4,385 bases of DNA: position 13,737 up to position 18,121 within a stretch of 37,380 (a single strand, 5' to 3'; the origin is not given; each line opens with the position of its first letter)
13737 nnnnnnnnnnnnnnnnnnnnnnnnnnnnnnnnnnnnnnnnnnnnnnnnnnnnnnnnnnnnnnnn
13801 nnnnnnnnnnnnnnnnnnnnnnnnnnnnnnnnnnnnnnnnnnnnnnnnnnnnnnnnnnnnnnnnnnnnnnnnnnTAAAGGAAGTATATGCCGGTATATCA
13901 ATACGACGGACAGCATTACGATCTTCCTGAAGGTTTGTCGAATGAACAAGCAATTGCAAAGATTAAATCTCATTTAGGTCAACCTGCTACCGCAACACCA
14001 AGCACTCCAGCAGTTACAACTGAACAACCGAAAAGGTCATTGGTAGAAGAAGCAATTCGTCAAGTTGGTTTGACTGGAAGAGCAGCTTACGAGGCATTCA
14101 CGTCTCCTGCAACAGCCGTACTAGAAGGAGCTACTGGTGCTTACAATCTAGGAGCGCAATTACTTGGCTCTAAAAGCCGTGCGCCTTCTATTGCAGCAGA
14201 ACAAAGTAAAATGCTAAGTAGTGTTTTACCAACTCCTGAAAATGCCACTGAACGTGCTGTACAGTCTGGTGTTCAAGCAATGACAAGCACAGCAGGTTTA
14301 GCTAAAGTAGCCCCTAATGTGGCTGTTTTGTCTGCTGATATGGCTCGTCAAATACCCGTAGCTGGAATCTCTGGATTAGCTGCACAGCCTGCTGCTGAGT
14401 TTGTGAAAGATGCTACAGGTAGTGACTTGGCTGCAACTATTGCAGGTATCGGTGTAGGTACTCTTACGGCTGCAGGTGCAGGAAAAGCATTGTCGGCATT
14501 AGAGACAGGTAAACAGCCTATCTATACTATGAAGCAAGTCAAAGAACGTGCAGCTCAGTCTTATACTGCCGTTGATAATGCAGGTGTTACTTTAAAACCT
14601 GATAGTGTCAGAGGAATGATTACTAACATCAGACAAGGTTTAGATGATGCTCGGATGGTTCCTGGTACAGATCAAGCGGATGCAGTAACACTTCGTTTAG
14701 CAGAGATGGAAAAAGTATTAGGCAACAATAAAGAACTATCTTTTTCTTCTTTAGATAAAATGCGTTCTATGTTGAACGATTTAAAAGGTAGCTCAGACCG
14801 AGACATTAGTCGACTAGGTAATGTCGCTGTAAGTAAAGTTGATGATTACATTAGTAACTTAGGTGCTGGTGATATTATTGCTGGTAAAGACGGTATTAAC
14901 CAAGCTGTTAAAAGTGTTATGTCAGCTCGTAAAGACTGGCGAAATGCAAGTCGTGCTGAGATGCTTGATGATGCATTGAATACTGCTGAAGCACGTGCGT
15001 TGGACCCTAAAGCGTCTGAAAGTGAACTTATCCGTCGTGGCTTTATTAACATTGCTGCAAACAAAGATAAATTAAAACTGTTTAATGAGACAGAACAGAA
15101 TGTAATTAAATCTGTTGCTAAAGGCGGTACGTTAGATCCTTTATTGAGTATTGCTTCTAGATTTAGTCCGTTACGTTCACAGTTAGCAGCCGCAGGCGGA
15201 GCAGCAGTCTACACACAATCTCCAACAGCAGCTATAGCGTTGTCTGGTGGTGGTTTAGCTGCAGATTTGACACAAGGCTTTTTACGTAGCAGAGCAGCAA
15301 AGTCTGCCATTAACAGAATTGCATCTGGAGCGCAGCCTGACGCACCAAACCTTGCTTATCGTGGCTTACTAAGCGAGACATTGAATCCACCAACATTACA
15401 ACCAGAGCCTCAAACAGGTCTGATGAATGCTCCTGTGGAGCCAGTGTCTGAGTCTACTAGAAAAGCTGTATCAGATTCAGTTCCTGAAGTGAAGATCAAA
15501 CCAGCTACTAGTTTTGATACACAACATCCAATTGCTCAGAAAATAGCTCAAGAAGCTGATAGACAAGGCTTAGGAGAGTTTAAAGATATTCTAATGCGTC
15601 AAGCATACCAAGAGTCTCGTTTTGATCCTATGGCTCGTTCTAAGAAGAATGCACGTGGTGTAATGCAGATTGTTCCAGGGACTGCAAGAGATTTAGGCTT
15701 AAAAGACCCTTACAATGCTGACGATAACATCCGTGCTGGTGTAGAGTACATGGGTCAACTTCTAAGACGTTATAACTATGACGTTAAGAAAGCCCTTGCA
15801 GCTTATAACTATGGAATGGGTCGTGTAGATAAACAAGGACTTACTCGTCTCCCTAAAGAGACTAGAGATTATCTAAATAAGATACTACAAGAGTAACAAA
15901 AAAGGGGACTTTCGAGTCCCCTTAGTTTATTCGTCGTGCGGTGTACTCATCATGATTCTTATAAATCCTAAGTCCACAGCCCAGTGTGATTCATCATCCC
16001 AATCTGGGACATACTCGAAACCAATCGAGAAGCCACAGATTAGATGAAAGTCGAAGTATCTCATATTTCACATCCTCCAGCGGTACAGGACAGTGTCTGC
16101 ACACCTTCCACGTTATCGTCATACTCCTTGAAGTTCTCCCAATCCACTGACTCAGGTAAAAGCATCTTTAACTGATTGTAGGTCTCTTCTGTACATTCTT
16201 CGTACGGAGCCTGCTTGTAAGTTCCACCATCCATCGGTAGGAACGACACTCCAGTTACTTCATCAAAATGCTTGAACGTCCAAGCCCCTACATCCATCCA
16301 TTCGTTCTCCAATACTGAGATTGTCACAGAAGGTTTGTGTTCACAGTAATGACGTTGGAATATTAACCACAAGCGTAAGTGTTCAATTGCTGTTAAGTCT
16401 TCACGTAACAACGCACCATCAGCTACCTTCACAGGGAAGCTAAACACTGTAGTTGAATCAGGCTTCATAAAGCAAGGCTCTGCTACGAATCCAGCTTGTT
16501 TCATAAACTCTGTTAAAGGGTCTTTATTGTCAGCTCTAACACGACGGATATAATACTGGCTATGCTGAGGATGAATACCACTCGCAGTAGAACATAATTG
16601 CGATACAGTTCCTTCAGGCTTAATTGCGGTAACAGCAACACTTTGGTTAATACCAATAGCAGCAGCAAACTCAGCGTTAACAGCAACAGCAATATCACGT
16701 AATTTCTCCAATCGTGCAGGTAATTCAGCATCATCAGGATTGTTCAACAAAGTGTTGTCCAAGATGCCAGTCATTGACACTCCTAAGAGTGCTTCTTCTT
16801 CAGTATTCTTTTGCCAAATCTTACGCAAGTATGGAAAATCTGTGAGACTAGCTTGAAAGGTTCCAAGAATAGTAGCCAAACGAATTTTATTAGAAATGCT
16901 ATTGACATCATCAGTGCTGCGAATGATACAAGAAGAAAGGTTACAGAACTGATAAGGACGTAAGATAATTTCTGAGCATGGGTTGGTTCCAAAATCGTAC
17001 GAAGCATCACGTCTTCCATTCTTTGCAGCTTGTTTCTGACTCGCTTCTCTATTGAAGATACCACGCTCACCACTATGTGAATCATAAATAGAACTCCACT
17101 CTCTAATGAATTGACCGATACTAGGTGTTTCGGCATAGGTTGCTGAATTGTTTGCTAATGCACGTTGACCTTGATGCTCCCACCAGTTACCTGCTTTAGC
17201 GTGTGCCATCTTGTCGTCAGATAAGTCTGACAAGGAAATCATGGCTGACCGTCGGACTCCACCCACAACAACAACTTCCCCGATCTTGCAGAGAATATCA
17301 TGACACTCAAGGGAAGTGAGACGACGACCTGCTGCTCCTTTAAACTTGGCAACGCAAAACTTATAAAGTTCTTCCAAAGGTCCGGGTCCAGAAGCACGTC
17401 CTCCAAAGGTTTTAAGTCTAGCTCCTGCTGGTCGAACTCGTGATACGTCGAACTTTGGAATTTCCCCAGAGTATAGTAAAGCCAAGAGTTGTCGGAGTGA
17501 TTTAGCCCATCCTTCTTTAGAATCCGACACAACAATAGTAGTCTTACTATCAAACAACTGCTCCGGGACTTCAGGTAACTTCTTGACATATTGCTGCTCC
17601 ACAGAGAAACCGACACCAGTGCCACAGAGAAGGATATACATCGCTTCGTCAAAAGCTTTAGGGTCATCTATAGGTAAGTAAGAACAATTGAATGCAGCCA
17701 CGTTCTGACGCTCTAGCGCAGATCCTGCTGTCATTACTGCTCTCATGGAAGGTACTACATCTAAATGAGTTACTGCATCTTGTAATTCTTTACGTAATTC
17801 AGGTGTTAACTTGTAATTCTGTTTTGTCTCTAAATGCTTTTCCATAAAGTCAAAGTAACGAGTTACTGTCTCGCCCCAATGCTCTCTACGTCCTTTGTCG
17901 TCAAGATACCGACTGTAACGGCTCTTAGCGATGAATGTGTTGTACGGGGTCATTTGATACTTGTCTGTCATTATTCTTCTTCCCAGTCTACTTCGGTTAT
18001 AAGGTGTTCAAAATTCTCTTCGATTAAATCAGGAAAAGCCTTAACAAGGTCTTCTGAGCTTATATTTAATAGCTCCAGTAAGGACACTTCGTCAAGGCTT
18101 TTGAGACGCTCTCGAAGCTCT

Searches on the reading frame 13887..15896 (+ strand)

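Call 16: search_protein_families(library=phrogs, proteins=[window:13887-15896:+])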
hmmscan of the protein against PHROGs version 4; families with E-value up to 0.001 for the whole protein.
window:13887-15896:+ (669 aa): 17 families
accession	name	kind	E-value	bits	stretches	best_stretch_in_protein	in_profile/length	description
phrog_2013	-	tail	1.3e-34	121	1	566-667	483-586/657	lytic tail protein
phrog_669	-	lysis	6e-31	107.7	1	536-669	906-1052/1946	endolysin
phrog_342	-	head and packaging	3.4e-22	79.3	1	547-667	13-140/1235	internal virion protein with endolysin domain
phrog_14342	-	tail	2.2e-19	71.2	1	570-668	160-270/272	lytic tail fiber protein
phrog_28014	-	unknown function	1.4e-14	55.3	1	567-664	49-149/224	-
phrog_28504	-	tail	1.5e-12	48.1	1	547-666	231-356/597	lytic tail fiber protein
phrog_2533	-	unknown function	1.7e-12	47.2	1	566-666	760-864/1130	-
phrog_13449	-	other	2.7e-12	47.7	1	573-667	29-116/269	transglycosylase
phrog_19855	-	head and packaging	1.2e-09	37.3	1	585-649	1096-1163/1257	virion structural protein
phrog_32437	-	unknown function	9.7e-08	33.2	1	574-649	95-175/205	-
phrog_36437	-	unknown function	1.4e-07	32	1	581-649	260-332/374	-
phrog_12507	-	other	1.2e-06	29.6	1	575-647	34-108/260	transglycosylase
phrog_38211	-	other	8.3e-06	26.4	1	552-638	57-142/219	transglycosylase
phrog_1044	-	lysis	7.7e-05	22.1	1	585-649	261-333/900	endolysin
phrog_11561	-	unknown function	8.4e-05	22.1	1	536-627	306-405/853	-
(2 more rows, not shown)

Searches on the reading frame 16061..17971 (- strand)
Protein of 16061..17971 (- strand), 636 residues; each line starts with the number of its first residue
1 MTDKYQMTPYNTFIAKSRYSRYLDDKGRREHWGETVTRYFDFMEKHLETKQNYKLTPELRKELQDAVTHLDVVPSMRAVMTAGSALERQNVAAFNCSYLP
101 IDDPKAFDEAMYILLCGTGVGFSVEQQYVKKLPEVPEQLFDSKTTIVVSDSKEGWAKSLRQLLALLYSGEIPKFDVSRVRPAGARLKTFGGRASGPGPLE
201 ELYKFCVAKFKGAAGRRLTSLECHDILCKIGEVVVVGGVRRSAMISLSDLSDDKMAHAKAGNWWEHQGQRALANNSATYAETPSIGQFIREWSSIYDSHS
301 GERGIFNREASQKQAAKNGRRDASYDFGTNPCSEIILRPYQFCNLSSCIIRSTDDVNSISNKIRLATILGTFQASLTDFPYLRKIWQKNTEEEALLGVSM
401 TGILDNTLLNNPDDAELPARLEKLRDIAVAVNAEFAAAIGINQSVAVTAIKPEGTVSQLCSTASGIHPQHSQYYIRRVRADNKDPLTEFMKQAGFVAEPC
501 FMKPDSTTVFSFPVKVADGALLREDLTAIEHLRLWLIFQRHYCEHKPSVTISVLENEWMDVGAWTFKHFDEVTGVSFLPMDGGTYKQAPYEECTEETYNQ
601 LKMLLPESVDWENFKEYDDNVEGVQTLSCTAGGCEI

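Call 16: search_protein_families(library=phrogs, proteins=[window:16061-17971:-])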
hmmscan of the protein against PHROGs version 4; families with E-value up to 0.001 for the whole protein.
window:16061-17971:- (636 aa): 1 family
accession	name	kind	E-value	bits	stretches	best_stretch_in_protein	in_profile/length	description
phrog_367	-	DNA, RNA and nucleotide metabolism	5.9e-181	604.2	1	1-636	25-696/701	ribonucleotide reductase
